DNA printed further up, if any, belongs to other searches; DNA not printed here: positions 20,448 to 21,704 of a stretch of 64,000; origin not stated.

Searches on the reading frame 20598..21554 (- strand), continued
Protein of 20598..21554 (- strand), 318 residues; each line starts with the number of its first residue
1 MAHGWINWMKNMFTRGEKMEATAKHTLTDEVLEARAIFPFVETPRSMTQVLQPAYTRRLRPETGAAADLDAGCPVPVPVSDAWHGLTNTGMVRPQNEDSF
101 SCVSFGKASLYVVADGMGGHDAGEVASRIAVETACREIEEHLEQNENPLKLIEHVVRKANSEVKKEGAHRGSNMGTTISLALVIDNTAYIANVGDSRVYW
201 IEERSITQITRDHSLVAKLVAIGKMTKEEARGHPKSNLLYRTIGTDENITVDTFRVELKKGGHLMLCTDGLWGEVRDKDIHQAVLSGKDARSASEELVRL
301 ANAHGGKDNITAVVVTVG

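Call 35: find_encoding_contigs(protein=P0023, flank=10000, max_places=2)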
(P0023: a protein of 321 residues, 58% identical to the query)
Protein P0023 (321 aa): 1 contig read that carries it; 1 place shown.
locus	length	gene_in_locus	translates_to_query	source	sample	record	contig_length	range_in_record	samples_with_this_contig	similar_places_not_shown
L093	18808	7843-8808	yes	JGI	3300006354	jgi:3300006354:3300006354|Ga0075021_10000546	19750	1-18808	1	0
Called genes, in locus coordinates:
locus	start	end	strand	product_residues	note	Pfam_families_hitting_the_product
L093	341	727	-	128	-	PF07681:DoxX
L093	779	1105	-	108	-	PF13442:Cytochrome_CBB3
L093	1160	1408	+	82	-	-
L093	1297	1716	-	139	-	-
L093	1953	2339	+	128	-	PF03625:DUF302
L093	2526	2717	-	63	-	-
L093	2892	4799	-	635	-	PF03734:YkuD, PF01225:Mur_ligase, PF08245:Mur_ligase_M, PF02875:Mur_ligase_C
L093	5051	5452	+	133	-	-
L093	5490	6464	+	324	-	PF08240:ADH_N, PF00107:ADH_zinc_N, PF13602:ADH_zinc_N_2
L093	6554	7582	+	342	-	PF08240:ADH_N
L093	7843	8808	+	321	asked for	PF00481:PP2C, PF13672:PP2C_2, PF07228:SpoIIE (faint)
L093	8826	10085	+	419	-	PF00092:VWA, PF13519:VWA_2, PF13768:VWA_3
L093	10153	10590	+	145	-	PF13240:Zn_Ribbon_1 (weak), PF16697:Yop-YscD_cpl, PF00498:FHA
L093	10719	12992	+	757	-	PF16697:Yop-YscD_cpl, PF00498:FHA, PF05762:VWA_CoxE (weak), PF00092:VWA, PF13519:VWA_2, PF13768:VWA_3, PF16697:Yop-YscD_cpl (weak), PF00498:FHA, +1 more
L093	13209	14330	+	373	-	PF00069:Pkinase, PF01636:APH (faint), PF07714:PK_Tyr_Ser-Thr, PF03109:ABC1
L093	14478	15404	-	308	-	-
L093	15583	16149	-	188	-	-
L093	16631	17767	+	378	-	-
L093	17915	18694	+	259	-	PF05875:Ceramidase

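Call 78: search_protein_families(library=pfam, proteins=[L026:4318-4971:+, L026:4995-6956:-, L026:7839-9080:-, L026:9128-10762:+, L026:11894-14257:+, L026:3207-4286:-, L026:798-3113:-])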
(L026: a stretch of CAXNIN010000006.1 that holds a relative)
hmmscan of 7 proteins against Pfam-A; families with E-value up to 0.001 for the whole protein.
L026:4318-4971:+ (217 aa): 2 families
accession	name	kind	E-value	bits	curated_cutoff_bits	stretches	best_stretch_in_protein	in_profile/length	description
PF04002.20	RadC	-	2.4e-30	105.4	22.1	1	95-213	2-120/121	RadC-like JAB domain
PF20582.4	UPF0758_N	-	4.9e-11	43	27.1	1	3-71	10-77/77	UPF0758 N-terminal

L026:4995-6956:- (653 aa): 10 families
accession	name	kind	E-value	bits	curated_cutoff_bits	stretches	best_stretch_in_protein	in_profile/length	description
PF00158.32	Sigma54_activat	-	1.6e-64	217.1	20.2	1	355-521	1-167/168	Sigma-54 interaction domain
PF00498.31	FHA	-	2.4e-20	73.2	20.7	1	147-209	1-67/67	FHA domain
PF14532.12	Sigma54_activ_2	-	4.4e-20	72.8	25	1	356-526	1-138/138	Sigma-54 interaction domain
PF16697.10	Yop-YscD_cpl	-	6.2e-19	68.5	33.2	1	140-211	12-86/94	Inner membrane component of T3SS, cytoplasmic domain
PF25601.1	AAA_lid_14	-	1.5e-15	57.2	27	1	527-593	1-73/87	AAA+ ATPase lid domain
PF02954.25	HTH_8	-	6e-13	48.7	22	1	609-649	2-42/42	Bacterial regulatory protein, Fis family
PF07728.20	AAA_5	-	6.3e-08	33.2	22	1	378-498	1-124/139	AAA domain (dynein-related subfamily)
PF01078.27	Mg_chelatase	-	1.7e-06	28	20.3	1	434-497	93-158/207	Magnesium chelatase, subunit ChlI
PF00004.35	AAA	-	7.1e-06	26.9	21.2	1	379-497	1-110/131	ATPase family associated with various cellular activities (AAA)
PF07724.20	AAA_2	-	0.00032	21.2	27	1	379-505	6-133/166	AAA domain (Cdc48 subfamily)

L026:7839-9080:- (413 aa): 1 family
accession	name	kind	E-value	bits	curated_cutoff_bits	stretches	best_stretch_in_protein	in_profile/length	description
PF01702.25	TGT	-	6.3e-149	496.3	26.3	1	22-374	2-356/357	Queuine tRNA-ribosyltransferase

L026:9128-10762:+ (544 aa): 3 families
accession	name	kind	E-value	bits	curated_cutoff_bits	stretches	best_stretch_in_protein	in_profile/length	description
PF13672.11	PP2C_2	-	7.5e-19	68.5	24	1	302-492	11-181/209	Protein phosphatase 2C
PF00481.26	PP2C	-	2.6e-16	60.5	20.3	1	311-443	29-155/255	Protein phosphatase 2C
PF07228.17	SpoIIE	-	3.9e-07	30.6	25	1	318-494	6-143/192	Stage II sporulation protein E (SpoIIE)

L026:11894-14257:+ (787 aa): 0 families

L026:3207-4286:- (359 aa): 1 family
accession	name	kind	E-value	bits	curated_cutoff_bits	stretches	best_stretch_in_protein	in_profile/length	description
PF01790.23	LGT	-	1.1e-53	182.4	24.9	1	71-332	7-239/240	Prolipoprotein diacylglyceryl transferase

L026:798-3113:- (771 aa): 1 family
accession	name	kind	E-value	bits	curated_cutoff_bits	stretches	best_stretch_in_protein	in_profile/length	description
PF02321.23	OEP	-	2.2e-43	148.7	22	2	586-769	1-187/187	Outer membrane efflux protein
